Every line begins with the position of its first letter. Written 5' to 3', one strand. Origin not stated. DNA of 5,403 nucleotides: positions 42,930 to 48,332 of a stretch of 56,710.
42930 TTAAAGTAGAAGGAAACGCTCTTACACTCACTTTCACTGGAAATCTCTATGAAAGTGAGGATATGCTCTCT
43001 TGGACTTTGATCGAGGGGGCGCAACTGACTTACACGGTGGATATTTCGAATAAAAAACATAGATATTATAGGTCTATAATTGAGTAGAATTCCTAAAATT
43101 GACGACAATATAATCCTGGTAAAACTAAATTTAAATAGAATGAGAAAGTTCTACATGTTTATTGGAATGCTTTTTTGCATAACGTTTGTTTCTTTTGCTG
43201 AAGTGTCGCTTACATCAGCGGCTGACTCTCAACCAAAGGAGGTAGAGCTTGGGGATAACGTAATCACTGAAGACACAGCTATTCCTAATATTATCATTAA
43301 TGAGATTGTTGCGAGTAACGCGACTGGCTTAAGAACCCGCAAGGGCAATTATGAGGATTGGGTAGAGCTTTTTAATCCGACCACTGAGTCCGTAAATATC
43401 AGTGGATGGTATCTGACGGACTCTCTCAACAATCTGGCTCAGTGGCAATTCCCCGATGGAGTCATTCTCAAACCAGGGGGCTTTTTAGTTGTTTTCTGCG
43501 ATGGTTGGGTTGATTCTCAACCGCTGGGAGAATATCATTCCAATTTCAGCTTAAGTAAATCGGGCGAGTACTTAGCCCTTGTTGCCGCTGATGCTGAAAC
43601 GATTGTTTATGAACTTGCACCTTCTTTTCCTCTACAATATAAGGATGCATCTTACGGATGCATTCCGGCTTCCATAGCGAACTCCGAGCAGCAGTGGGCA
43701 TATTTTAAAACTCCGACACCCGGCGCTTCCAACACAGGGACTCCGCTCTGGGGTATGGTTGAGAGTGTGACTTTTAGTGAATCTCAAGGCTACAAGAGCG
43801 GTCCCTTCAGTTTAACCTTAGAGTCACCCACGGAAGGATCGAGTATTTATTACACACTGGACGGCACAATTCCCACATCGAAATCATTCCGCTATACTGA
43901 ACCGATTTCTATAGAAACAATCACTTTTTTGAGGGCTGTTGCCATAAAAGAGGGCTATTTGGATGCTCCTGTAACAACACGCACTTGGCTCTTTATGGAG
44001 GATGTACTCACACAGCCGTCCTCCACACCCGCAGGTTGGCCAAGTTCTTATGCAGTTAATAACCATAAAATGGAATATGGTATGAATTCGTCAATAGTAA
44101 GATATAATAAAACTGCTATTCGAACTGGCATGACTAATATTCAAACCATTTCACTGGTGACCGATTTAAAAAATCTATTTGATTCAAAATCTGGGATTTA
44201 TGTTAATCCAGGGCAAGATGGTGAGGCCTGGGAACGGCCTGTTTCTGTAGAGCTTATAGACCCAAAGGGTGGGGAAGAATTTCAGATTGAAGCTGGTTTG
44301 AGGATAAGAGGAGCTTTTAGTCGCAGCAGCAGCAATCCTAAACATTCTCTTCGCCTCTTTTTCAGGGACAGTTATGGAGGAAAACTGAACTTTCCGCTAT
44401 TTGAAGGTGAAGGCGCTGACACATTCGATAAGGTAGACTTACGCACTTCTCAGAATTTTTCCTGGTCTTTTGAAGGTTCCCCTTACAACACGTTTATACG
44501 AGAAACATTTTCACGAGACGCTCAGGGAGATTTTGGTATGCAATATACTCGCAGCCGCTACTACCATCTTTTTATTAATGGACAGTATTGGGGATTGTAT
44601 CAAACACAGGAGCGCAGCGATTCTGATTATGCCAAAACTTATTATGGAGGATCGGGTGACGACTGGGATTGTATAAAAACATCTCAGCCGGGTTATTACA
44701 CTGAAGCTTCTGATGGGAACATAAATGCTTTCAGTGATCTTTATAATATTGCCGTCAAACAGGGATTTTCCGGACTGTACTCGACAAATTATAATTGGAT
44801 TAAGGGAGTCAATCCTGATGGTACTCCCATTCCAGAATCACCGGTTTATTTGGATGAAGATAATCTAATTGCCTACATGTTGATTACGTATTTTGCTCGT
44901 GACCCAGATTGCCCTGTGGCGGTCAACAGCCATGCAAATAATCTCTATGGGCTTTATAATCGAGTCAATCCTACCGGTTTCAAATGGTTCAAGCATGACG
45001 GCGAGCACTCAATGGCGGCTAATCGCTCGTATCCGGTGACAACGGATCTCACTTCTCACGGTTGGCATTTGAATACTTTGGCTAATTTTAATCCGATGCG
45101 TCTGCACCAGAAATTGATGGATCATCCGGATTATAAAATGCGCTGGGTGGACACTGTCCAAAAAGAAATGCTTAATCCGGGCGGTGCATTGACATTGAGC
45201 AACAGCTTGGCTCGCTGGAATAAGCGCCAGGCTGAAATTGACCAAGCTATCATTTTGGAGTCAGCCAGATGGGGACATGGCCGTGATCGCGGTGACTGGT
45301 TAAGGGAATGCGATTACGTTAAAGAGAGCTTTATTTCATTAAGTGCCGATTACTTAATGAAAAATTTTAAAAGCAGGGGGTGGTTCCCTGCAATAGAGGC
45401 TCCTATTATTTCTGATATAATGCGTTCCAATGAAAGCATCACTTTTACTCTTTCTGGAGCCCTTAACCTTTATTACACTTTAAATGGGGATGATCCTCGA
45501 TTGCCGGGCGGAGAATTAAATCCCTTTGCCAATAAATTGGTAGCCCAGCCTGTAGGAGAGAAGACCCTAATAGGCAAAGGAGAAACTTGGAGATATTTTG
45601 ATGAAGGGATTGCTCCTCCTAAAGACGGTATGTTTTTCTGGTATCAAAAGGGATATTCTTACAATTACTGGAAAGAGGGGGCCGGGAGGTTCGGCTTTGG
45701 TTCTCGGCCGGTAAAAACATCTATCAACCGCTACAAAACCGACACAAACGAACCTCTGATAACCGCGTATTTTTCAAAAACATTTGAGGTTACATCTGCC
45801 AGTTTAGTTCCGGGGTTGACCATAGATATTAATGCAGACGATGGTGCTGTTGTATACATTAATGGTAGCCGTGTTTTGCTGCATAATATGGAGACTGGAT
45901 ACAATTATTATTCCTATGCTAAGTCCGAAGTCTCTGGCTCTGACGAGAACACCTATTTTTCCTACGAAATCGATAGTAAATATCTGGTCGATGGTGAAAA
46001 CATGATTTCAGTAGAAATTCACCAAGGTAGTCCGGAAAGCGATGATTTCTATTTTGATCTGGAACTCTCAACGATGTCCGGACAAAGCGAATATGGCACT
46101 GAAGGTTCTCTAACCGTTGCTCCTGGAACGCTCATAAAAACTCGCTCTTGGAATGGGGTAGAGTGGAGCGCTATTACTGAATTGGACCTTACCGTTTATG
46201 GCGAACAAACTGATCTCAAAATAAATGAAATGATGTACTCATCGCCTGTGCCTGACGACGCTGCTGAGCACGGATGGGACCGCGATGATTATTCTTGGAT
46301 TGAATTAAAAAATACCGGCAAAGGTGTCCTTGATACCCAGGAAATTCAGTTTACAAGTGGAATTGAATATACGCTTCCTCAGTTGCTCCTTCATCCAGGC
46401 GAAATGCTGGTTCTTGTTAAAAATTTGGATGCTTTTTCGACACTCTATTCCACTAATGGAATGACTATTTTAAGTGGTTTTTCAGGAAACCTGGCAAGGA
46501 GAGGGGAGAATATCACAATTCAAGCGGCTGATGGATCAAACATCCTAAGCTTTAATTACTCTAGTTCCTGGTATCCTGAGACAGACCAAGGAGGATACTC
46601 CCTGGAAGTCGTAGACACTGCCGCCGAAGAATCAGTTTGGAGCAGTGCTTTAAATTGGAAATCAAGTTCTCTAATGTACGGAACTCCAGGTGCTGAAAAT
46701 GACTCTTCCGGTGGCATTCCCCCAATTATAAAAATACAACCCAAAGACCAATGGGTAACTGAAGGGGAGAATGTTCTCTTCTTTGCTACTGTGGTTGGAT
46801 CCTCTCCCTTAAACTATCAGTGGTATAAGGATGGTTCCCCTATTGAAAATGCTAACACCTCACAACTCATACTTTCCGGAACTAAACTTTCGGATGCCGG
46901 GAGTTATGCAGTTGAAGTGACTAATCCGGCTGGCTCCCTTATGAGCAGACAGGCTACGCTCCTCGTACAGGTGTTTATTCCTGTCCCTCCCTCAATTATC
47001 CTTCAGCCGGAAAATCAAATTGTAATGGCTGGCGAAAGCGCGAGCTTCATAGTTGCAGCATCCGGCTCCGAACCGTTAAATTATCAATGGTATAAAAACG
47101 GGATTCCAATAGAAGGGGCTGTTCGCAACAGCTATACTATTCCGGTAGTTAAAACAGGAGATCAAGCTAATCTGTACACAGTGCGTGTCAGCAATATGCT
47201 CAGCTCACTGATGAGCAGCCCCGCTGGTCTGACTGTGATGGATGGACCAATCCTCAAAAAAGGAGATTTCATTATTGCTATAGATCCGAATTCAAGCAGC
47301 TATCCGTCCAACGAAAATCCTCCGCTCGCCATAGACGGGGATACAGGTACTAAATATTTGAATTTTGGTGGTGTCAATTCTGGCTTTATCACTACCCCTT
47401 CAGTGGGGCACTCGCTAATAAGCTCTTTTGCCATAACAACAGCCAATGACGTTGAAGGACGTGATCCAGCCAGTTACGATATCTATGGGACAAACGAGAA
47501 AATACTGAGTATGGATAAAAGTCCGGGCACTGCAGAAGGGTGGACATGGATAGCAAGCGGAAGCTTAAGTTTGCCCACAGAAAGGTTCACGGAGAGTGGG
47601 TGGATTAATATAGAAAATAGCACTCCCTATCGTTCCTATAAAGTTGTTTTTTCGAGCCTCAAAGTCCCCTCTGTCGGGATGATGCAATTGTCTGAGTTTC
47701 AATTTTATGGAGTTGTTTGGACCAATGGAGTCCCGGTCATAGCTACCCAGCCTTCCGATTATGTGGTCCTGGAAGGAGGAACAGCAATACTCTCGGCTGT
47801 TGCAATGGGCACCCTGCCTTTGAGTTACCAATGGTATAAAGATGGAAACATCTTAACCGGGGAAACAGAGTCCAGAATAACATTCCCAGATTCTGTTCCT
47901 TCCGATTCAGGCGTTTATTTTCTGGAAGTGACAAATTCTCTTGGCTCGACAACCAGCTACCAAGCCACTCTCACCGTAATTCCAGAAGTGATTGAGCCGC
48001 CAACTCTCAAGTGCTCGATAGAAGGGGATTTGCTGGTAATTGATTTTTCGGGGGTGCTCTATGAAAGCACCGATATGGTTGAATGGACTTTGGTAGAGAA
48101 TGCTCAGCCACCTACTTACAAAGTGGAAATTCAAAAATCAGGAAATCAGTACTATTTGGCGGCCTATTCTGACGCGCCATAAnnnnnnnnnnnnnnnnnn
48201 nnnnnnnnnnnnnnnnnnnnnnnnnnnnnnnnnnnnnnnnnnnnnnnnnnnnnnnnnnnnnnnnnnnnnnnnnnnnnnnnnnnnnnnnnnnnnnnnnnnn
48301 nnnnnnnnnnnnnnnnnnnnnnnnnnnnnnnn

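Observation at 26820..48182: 21-kb tandem array of four secreted, catalytically intact CotH-type kinases in an apparent non-spore-former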

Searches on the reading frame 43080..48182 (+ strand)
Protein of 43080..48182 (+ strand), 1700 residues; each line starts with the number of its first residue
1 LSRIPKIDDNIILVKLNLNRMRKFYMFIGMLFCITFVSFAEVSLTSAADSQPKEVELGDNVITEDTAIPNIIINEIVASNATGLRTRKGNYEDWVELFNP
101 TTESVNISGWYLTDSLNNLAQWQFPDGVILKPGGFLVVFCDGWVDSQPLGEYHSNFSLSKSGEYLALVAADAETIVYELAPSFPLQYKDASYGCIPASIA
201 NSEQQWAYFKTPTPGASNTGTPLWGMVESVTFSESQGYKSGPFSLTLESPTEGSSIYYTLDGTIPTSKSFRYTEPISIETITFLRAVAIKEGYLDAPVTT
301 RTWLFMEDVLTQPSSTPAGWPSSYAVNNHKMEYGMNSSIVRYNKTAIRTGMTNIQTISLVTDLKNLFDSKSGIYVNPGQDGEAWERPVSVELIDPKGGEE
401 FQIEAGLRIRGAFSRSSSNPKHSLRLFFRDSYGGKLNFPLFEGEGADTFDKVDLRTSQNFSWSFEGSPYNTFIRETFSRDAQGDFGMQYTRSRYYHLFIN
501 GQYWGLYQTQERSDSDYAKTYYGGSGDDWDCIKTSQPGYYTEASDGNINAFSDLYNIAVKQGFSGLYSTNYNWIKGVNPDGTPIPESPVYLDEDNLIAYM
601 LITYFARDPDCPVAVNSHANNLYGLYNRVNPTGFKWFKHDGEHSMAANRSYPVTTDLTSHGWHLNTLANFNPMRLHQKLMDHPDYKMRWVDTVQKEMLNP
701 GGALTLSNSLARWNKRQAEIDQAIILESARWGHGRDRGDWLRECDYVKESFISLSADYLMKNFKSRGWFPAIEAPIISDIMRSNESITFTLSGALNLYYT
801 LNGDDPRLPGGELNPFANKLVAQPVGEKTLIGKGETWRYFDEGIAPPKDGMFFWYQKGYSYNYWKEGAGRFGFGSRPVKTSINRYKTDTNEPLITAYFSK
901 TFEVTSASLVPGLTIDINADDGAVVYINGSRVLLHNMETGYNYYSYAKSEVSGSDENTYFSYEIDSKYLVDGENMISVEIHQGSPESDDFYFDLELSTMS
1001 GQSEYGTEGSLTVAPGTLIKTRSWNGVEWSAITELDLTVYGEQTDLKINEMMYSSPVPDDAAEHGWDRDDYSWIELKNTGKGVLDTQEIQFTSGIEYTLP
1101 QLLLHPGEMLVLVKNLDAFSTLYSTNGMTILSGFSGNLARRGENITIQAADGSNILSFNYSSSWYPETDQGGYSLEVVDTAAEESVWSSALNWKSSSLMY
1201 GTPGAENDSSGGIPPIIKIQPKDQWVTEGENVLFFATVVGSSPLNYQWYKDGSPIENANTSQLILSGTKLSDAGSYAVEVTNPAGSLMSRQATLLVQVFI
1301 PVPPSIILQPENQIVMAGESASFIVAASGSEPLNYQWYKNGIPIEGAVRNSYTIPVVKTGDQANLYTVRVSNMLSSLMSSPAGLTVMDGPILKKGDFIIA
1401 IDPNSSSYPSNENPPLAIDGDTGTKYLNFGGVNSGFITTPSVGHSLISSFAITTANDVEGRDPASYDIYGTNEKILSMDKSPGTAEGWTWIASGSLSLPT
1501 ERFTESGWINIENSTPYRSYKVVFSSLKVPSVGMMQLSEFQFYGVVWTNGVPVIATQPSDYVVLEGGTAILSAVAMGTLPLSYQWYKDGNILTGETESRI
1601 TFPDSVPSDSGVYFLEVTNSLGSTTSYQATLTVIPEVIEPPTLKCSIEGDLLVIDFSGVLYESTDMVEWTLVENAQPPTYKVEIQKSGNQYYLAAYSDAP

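Call 3: search_protein_families(library=pfam, proteins=[window:43080-48182:+], max_evalue=0.01)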
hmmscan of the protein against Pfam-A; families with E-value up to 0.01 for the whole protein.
window:43080-48182:+ (1700 aa): 10 families
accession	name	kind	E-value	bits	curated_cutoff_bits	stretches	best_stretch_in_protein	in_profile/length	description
PF13927.12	Ig_3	-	3.9e-33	114.2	30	3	1214-1282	1-78/78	Immunoglobulin domain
PF07679.22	I-set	-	5.2e-26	91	23.7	3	1217-1287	3-82/90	Immunoglobulin I-set domain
PF00932.25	LTD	-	7e-24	84.7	34.3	2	66-174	3-101/109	Lamin Tail Domain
PF13895.12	Ig_2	-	2.3e-23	82.6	27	3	1218-1294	3-77/79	Immunoglobulin domain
PF08757.17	CotH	-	3.9e-17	63.2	23.8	1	407-749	1-313/322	CotH kinase protein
PF13290.12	CHB_HEX_C_1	-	1.6e-15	57.2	22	1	236-300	3-67/67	Chitobiase/beta-hexosaminidase C-terminal domain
PF13287.12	Fn3_assoc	-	6.7e-15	55.4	23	1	245-302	1-58/59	Fn3 associated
PF00047.31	ig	-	3.6e-07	30.8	21.8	0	1561-1626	3-79/81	Immunoglobulin domain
PF11465.14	Receptor_2B4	-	0.0011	19.5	21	0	1263-1296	73-106/108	Natural killer cell receptor 2B4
PF07686.23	V-set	-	0.002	18.8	26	0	1599-1633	74-108/109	Immunoglobulin V-set domain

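Call 43: search_protein_families(library=ncbifam, proteins=[window:43140-48182:+], max_evalue=0.01)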
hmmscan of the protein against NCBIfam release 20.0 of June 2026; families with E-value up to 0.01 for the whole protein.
window:43140-48182:+ (1680 aa): 0 families

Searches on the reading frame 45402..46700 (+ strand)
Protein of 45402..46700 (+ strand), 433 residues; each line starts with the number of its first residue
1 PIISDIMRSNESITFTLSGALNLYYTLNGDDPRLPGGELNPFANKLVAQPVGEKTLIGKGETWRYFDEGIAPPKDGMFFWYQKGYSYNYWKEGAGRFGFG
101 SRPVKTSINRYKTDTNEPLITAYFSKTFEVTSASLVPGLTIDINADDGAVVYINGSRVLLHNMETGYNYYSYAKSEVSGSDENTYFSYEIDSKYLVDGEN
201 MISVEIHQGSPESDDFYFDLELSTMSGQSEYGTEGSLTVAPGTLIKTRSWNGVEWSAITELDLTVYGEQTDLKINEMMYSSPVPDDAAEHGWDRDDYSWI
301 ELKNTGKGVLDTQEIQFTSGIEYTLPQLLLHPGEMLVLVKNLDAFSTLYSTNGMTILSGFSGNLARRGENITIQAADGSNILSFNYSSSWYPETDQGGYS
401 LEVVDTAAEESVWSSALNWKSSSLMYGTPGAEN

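Call 70: search_protein_families(library=pfam, proteins=[window:45402-46700:+], max_evalue=0.1)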
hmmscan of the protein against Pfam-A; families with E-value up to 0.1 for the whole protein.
window:45402-46700:+ (433 aa): 1 family
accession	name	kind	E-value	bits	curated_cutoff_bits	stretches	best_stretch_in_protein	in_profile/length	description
PF00932.25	LTD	-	7.3e-06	26.8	34.3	1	269-386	5-107/109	Lamin Tail Domain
